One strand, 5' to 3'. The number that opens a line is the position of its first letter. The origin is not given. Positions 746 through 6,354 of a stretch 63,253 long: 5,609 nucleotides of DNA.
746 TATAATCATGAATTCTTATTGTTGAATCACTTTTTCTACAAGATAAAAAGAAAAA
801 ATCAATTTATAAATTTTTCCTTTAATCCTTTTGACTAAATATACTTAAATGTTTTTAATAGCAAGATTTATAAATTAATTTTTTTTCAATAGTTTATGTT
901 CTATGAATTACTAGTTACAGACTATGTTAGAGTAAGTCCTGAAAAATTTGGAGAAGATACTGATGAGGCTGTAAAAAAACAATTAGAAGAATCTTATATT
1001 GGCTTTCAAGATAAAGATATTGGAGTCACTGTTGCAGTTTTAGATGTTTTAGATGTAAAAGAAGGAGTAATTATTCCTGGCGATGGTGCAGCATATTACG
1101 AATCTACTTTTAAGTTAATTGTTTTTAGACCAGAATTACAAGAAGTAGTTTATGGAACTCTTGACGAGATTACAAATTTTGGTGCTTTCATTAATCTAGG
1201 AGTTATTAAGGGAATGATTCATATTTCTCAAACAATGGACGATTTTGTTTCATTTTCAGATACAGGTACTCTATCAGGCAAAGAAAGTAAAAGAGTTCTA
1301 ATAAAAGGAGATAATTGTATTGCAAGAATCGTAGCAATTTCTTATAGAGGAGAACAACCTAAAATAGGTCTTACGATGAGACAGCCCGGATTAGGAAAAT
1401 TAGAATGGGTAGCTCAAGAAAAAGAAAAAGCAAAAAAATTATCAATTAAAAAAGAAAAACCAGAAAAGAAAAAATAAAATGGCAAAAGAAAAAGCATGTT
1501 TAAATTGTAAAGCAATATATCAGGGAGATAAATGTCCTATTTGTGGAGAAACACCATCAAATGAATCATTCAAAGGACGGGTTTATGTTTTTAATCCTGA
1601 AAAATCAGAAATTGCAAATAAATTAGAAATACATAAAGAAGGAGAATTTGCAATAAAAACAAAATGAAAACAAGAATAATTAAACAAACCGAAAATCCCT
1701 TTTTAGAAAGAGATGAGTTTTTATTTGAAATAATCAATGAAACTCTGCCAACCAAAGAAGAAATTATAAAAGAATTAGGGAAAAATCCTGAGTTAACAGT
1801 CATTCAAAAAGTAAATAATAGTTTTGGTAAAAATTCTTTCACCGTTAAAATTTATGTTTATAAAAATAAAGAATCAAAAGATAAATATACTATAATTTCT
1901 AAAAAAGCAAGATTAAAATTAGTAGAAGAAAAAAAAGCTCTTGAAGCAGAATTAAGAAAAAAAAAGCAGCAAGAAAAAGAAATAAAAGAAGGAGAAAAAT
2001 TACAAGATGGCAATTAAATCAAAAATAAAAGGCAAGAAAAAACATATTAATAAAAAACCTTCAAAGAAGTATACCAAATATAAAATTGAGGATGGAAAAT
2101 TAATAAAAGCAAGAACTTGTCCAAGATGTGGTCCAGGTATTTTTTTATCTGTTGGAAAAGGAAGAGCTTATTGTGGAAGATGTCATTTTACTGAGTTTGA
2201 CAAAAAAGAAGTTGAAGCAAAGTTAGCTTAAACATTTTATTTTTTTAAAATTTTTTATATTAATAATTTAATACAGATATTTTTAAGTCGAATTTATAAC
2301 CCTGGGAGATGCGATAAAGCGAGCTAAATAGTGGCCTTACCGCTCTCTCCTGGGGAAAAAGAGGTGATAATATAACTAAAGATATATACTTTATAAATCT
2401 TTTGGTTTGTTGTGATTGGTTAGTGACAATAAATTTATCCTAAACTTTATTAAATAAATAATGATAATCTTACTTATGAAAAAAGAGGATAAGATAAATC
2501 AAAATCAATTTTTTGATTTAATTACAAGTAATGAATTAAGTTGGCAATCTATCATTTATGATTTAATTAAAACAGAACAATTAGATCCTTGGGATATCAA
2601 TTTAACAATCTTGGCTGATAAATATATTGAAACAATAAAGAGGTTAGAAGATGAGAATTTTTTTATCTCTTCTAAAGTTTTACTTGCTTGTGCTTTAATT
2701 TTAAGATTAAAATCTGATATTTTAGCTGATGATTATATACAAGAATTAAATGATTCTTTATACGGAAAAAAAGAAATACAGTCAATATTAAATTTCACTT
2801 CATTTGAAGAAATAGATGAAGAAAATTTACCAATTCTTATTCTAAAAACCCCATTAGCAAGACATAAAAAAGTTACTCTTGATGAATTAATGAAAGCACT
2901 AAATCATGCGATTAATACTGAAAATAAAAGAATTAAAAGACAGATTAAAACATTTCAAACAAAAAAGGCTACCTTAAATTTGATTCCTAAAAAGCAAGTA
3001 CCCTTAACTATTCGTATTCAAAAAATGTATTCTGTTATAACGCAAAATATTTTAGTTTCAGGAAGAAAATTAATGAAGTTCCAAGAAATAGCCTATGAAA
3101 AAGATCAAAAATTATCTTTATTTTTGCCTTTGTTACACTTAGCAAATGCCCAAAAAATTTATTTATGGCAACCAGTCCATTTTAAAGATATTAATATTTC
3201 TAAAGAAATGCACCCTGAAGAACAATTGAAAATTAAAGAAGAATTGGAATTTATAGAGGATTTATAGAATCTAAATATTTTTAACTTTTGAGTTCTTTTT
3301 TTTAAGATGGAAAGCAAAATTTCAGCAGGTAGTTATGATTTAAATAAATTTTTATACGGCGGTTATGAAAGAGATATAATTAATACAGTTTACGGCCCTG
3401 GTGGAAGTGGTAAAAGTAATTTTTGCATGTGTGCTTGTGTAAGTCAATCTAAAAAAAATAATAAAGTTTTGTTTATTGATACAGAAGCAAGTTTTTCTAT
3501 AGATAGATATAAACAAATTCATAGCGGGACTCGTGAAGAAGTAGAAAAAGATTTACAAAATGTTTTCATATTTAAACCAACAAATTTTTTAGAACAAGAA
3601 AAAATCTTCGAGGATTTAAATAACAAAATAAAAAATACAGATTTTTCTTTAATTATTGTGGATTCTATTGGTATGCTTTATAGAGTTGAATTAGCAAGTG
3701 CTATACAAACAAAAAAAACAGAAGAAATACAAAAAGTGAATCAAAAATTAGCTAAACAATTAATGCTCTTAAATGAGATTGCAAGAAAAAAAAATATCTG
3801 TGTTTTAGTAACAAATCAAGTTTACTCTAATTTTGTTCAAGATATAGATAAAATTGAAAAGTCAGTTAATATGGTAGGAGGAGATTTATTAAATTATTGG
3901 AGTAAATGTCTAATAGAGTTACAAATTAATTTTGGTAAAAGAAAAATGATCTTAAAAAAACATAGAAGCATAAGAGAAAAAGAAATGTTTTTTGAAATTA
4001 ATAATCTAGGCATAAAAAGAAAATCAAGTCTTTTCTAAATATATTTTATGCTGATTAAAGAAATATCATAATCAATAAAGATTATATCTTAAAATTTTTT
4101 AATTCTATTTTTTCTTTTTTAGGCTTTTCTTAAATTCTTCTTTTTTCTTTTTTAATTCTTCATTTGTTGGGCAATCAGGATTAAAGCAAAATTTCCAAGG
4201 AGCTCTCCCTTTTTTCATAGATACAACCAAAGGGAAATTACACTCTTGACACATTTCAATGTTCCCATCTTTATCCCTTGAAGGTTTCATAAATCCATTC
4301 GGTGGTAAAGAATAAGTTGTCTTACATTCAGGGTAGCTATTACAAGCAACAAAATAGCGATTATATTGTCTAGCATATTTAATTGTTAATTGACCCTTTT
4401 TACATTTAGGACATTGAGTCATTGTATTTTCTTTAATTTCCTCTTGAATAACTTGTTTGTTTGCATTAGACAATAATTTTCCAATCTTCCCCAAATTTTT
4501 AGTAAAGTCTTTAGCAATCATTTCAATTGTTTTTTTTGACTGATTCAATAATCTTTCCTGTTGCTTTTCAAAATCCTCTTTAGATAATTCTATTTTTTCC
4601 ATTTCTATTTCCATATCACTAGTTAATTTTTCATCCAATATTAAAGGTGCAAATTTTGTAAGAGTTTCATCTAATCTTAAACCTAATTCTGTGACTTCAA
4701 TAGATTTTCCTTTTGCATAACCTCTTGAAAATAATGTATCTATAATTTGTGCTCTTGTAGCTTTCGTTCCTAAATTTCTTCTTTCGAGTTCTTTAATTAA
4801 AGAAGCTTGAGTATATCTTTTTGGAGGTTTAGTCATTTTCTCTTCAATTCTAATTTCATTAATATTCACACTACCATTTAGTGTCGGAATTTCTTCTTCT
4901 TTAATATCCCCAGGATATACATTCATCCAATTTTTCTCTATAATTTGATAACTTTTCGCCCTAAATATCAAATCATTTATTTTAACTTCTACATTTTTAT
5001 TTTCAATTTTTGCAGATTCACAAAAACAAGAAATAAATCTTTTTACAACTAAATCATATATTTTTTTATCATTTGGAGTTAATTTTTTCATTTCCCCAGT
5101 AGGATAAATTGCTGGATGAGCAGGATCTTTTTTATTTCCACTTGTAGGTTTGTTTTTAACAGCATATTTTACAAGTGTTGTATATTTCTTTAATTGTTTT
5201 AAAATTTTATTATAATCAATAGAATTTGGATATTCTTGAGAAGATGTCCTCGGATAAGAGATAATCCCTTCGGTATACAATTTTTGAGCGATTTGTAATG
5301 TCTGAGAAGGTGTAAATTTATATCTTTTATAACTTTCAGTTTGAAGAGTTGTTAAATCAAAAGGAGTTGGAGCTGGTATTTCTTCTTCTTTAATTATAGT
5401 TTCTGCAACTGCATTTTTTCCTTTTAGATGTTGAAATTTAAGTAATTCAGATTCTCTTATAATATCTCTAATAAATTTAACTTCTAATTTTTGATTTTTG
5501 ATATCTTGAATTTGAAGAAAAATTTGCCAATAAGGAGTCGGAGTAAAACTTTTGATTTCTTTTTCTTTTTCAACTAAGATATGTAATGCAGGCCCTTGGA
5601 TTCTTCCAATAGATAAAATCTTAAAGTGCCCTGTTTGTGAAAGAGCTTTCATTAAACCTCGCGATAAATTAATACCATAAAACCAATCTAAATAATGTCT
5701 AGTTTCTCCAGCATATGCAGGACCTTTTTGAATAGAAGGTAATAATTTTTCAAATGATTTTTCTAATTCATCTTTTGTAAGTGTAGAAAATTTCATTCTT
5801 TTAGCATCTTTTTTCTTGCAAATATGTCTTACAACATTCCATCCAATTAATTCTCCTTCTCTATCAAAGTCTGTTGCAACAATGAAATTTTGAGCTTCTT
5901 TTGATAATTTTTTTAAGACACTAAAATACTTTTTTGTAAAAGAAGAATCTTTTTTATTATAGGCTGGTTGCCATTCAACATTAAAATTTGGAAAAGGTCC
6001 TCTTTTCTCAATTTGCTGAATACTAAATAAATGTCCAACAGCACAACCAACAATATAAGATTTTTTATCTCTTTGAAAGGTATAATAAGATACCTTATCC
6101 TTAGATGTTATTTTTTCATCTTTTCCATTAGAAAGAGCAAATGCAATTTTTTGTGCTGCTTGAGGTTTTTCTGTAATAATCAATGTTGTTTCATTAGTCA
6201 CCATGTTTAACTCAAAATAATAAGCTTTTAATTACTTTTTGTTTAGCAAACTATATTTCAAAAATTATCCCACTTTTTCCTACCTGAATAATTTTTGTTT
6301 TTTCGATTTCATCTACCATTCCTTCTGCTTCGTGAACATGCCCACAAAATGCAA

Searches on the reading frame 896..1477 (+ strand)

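Call 84: search_protein_families(library=pfam, proteins=[window:896-1477:+], max_evalue=0.000001)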
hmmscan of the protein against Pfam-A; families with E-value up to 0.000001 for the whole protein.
window:896-1477:+ (193 aa): 2 families
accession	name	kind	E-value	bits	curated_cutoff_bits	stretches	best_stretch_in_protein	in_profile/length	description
PF03876.22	SHS2_Rpb7-N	-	3.1e-14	53.3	24.8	1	8-64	1-57/57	SHS2 domain found in N terminus of Rpb7p/Rpc25p/MJ0397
PF00575.29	S1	-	1.6e-07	32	22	1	79-146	2-60/74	S1 RNA binding domain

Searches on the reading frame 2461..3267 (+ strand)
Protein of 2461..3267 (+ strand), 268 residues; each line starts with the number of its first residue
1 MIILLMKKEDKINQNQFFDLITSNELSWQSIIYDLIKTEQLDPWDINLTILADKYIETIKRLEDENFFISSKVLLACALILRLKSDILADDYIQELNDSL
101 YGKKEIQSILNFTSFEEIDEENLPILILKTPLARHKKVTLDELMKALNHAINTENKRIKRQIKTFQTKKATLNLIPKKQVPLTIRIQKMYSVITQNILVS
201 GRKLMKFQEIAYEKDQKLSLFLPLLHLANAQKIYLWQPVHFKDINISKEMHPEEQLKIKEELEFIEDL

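Call 84: search_protein_families(library=pfam, proteins=[window:2461-3267:+], max_evalue=0.000001)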
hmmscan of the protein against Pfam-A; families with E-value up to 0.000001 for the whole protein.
window:2461-3267:+ (268 aa): 1 family
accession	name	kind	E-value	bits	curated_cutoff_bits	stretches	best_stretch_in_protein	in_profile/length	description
PF02616.19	SMC_ScpA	-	2.3e-07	31.5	24.6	1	35-247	1-230/232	Segregation and condensation protein ScpA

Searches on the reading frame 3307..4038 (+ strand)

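Call 84: search_protein_families(library=pfam, proteins=[window:3307-4038:+], max_evalue=0.000001)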
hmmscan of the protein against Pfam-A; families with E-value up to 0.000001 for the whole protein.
window:3307-4038:+ (243 aa): 4 families
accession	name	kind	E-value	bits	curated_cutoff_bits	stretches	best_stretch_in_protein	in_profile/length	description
PF08423.17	Rad51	-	3.4e-30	105.6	22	1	4-237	7-242/244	Rad51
PF13479.12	AAA_24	-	4.7e-11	43.3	27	1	27-222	6-189/195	AAA domain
PF00154.27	RecA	-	7.8e-11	42.4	27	1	4-204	32-217/262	recA bacterial DNA recombination protein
PF06745.19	ATPase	-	2.2e-08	34.2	26.6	0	11-237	7-225/231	KaiC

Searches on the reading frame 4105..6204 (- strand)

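Call 22: search_protein_families(library=ncbifam, proteins=[window:4105-6204:-], max_evalue=0.00001)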
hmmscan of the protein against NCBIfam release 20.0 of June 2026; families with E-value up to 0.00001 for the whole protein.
window:4105-6204:- (699 aa): 12 families
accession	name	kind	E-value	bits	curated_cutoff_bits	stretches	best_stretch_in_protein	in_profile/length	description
TIGR01057.1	topA_arch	equivalog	1.3e-176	588.5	458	1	10-627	1-618/618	DNA topoisomerase I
NF004438.0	PRK05776.1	equivalog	4.8e-174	580.2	793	1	4-632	7-643/677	DNA topoisomerase I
NF005555.0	PRK07220.1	equivalog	1.1e-125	420.7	635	1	7-694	2-678/740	DNA topoisomerase I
NF011532.0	PRK14973.1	equivalog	2.4e-108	363.2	930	1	8-692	3-674/936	DNA topoisomerase I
NF005829.0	PRK07726.1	subfamily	1.8e-91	307.8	597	1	7-609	2-640/669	DNA topoisomerase 3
TIGR01051.1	topA_bact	equivalog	1.2e-84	285.5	456.4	1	48-632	19-630/632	type I DNA topoisomerase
TIGR01056.1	topB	subfamily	5.3e-74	249.9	515.75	1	6-603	2-636/706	DNA topoisomerase III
NF006032.0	PRK08173.1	equivalog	2.1e-62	211.1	1058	1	6-609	3-654/863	DNA topoisomerase III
NF004966.0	PRK06319.1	equivalog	5.6e-52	176.9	868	2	265-690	254-686/862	DNA topoisomerase I/SWI domain fusion protein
NF006451.0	PRK08780.1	equivalog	2.3e-50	171.8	1265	1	91-563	61-576/824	DNA topoisomerase I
TIGR01054.1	rgy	equivalog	8.3e-46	156.1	471.7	1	90-554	705-1167/1172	reverse gyrase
NF011313.0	PRK14724.1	equivalog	8.5e-40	136.3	1088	1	6-552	3-620/988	DNA topoisomerase III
